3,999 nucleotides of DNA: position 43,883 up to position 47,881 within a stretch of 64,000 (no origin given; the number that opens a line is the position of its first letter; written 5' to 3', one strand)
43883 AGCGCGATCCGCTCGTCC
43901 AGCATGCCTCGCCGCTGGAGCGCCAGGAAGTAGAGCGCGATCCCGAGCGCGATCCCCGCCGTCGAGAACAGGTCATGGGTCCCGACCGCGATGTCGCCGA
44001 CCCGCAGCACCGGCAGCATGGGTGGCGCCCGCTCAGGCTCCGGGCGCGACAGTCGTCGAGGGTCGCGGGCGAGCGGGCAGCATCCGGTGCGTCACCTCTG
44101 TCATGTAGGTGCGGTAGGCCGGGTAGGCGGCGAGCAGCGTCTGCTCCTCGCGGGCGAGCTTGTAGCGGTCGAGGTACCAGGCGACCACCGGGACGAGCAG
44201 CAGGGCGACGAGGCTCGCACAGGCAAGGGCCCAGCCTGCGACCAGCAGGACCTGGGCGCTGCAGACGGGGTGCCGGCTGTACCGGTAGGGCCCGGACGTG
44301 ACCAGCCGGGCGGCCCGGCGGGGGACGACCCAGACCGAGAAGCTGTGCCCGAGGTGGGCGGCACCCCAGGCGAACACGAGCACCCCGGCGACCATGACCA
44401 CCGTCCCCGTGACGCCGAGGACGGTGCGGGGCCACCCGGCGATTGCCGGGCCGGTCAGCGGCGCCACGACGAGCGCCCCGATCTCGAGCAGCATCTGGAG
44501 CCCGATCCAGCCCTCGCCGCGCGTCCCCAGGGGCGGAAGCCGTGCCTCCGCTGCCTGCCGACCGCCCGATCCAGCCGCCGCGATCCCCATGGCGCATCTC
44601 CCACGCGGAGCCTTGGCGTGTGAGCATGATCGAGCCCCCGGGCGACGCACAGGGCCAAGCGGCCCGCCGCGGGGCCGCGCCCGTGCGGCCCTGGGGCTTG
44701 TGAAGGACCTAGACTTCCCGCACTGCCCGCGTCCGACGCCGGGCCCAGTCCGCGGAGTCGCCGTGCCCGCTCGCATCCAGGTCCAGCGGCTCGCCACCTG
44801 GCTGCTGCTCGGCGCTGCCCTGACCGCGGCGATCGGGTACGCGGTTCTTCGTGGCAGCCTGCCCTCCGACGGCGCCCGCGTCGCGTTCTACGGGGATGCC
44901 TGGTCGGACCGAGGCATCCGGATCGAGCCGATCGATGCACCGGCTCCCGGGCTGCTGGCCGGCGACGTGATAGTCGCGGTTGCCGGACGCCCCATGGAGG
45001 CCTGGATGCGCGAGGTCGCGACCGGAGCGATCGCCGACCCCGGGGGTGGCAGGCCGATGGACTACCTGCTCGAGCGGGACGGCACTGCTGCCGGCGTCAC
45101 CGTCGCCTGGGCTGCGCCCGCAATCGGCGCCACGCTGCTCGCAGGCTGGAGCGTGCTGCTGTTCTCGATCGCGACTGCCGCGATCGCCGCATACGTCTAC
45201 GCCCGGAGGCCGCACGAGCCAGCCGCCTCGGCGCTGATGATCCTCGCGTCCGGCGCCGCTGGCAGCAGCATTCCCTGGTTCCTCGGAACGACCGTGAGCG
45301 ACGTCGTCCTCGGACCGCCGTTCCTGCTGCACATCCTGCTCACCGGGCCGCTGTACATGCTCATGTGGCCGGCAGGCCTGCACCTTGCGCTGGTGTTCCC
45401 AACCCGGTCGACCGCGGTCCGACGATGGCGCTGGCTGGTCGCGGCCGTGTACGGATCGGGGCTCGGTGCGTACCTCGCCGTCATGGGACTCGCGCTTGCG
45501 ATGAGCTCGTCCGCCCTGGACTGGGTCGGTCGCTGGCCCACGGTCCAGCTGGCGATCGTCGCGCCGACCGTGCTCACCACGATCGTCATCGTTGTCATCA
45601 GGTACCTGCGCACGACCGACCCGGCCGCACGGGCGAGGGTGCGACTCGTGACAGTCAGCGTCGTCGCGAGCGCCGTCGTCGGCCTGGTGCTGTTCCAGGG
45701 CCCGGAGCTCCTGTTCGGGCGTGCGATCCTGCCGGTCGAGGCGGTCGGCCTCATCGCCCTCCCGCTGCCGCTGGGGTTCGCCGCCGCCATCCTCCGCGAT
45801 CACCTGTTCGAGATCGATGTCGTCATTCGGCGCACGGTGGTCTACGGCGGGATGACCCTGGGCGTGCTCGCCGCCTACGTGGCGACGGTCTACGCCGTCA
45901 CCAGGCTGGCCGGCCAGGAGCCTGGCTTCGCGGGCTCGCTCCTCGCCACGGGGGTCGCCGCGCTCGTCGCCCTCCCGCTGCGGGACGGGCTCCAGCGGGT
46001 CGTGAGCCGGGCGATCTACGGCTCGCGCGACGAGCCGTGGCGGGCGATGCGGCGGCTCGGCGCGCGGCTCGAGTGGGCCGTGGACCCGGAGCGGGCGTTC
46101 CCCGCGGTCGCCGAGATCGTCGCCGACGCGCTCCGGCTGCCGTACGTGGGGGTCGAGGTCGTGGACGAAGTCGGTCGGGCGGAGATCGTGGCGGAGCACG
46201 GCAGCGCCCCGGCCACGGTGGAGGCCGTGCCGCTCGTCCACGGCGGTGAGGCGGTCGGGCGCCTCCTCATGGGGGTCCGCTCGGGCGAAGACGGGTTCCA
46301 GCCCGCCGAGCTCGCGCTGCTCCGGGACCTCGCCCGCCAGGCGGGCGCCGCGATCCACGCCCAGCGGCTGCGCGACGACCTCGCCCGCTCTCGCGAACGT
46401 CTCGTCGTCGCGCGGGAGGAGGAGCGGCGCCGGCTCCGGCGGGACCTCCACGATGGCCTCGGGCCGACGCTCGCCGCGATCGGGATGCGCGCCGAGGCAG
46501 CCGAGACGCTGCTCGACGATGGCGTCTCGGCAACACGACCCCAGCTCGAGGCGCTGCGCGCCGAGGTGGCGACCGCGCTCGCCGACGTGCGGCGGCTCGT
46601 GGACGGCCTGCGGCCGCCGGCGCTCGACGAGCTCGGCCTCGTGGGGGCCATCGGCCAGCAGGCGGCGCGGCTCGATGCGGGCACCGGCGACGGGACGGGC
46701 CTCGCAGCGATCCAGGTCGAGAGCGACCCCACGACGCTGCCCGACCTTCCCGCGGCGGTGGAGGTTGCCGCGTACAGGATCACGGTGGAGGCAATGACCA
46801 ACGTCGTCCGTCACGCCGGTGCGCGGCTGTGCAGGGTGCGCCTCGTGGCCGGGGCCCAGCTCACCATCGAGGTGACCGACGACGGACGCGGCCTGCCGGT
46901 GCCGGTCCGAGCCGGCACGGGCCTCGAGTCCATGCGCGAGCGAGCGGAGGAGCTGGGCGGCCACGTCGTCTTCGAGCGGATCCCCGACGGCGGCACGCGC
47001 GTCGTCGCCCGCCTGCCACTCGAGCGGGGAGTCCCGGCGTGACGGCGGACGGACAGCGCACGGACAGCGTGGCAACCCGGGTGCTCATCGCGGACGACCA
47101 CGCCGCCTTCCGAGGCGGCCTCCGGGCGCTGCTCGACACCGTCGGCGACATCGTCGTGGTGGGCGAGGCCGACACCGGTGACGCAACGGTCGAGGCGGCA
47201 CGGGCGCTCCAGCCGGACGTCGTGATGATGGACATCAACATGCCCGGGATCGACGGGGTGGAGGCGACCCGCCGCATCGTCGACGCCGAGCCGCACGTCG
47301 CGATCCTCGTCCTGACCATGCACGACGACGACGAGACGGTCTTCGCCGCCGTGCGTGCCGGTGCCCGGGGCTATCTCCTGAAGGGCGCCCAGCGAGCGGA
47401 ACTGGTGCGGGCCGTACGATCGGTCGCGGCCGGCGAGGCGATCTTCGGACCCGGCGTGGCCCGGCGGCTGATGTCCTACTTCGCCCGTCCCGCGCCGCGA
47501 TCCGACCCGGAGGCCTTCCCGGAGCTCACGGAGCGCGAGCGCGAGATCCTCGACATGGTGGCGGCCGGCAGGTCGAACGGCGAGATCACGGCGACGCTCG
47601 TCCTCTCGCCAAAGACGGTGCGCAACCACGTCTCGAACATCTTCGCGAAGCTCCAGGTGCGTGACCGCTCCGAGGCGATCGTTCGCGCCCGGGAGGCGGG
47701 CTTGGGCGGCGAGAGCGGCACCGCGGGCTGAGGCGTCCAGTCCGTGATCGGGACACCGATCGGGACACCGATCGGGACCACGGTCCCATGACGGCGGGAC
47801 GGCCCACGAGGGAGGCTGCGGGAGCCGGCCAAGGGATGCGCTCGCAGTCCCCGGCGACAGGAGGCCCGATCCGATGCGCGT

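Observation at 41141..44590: Membrane operon combining an ICMT/PEMT-like methyltransferase, a divergent Lgt paralogue, a single-Cys membrane protein and a Tes/MJ0619-like radical SAM enzyme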

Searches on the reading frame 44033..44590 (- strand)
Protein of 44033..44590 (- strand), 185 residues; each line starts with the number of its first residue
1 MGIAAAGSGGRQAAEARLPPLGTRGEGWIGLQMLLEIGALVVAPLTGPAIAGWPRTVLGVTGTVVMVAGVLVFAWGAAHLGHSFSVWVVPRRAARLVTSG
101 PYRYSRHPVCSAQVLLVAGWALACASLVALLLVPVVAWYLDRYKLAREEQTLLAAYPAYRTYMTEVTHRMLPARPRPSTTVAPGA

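Call 46: search_solved_structures(query=window:44033-44590:-, max_evalue=1, show_alignments=2)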
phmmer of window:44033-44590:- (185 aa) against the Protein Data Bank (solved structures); distinct sequences matched with E-value up to 1: 2.
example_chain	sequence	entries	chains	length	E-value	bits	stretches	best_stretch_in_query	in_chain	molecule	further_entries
8xku_G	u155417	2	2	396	2.6e-06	30.8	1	43-172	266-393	AtTam46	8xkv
4a2n_B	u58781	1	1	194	0.013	18.7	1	72-171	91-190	ISOPRENYLCYSTEINE CARBOXYL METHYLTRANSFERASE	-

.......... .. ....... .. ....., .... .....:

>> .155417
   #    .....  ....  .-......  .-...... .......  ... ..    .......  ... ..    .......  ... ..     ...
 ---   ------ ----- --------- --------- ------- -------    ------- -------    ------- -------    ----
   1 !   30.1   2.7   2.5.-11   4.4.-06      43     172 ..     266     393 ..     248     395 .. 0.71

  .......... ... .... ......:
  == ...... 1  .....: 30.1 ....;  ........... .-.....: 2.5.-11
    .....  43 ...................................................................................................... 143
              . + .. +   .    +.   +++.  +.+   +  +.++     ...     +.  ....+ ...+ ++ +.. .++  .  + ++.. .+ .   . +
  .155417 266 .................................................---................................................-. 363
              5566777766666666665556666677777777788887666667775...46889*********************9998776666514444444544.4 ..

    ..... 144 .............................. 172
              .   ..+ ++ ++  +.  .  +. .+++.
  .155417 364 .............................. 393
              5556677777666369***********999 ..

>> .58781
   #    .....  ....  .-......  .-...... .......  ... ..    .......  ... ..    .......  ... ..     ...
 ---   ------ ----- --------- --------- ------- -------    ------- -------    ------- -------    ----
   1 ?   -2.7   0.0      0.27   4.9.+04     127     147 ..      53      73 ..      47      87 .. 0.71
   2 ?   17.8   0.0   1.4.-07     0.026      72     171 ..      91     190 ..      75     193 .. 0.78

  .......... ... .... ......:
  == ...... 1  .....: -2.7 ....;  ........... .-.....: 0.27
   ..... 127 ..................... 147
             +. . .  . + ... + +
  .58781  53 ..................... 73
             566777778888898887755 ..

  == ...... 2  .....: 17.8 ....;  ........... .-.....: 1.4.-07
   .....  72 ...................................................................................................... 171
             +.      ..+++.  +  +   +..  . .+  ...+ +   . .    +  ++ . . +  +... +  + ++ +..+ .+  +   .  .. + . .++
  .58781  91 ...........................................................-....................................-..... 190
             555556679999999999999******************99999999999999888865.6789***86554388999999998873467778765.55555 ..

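Call 66: search_protein_families(library=padloc, proteins=[window:44033-44590:-], max_evalue=0.01)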
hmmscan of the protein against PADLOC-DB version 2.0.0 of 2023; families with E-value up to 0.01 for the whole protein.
window:44033-44590:- (185 aa): 0 families

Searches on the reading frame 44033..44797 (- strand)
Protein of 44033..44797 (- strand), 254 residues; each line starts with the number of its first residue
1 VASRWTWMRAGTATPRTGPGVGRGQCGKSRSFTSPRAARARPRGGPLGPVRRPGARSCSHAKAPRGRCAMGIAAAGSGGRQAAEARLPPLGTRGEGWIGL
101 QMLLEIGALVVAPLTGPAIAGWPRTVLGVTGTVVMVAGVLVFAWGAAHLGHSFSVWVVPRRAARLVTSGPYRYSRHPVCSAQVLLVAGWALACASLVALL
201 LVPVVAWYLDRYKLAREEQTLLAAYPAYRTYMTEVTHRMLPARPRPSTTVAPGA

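Call 3: search_protein_families(library=pfam, proteins=[window:44033-44797:-], max_evalue=0.01)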
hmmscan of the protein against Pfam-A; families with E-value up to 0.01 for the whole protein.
window:44033-44797:- (254 aa): 2 families
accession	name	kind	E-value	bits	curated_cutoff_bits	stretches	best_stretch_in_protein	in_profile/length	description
PF04140.19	ICMT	-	1.8e-12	47.9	24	1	134-221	4-93/95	Isoprenylcysteine carboxyl methyltransferase (ICMT) family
PF04191.18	PEMT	-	4.6e-10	40.3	25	1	129-225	4-102/105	Phospholipid methyltransferase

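Call 4: search_protein_families(library=ncbifam, proteins=[window:44033-44797:-], max_evalue=0.01)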
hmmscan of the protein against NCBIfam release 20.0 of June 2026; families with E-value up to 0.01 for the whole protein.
window:44033-44797:- (254 aa): 1 family
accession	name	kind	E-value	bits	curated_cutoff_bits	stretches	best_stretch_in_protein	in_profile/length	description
NF040696.1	isopcys_mtase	equivalog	1.3e-12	48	160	1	125-242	72-189/190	protein-S-isoprenylcysteine O-methyltransferase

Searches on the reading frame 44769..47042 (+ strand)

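Call 77: search_protein_families(library=pfam, proteins=[window:44769-47042:+], max_evalue=0.001)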
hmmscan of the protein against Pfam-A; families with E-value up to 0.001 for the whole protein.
window:44769-47042:+ (757 aa): 6 families
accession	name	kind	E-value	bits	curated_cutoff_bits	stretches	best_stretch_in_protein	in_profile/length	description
PF07730.19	HisKA_3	-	3.4e-16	60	24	1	552-619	1-68/68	Histidine kinase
PF02518.31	HATPase_c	-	1.2e-11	45.4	26.4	1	665-752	3-110/111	Histidine kinase-, DNA gyrase B-, and HSP90-like ATPase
PF13185.12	GAF_2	-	0.00021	21.9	28.6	1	486-530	93-136/136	GAF domain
PF01590.32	GAF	-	0.00027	21.9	22.4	0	478-529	86-133/133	GAF domain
PF13581.12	HATPase_c_2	-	0.00071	20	27.4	0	673-721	37-91/127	Histidine kinase-like ATPase domain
PF13492.12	GAF_3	-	0.0009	20.1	27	0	476-529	75-127/129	GAF domain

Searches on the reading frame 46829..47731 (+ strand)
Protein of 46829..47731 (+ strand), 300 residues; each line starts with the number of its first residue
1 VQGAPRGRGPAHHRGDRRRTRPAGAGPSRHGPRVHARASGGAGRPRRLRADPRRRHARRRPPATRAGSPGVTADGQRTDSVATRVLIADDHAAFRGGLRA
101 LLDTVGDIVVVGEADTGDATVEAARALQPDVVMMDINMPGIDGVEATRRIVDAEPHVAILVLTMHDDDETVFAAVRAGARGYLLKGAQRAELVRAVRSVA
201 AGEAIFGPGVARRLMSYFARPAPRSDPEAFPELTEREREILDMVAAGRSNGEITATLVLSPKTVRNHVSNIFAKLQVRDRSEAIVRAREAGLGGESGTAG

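Call 77: search_protein_families(library=pfam, proteins=[window:46829-47731:+], max_evalue=0.001)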
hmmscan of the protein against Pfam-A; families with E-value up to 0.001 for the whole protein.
window:46829-47731:+ (300 aa): 4 families
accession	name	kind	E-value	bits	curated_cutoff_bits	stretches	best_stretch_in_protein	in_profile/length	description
PF00072.30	Response_reg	-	3.8e-28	98.3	30.2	1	85-197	1-111/111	Response regulator receiver domain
PF00196.25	GerE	-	6.1e-19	67.8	23.5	1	233-287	3-57/57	Bacterial regulatory proteins, luxR family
PF16968.11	TadZ_N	-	0.00041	20.5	26.4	1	149-199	69-119/133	Pilus assembly protein TadZ N-terminal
PF08281.18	Sigma70_r4_2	-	0.00061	19.8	25.7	0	229-275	7-54/54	Sigma-70, region 4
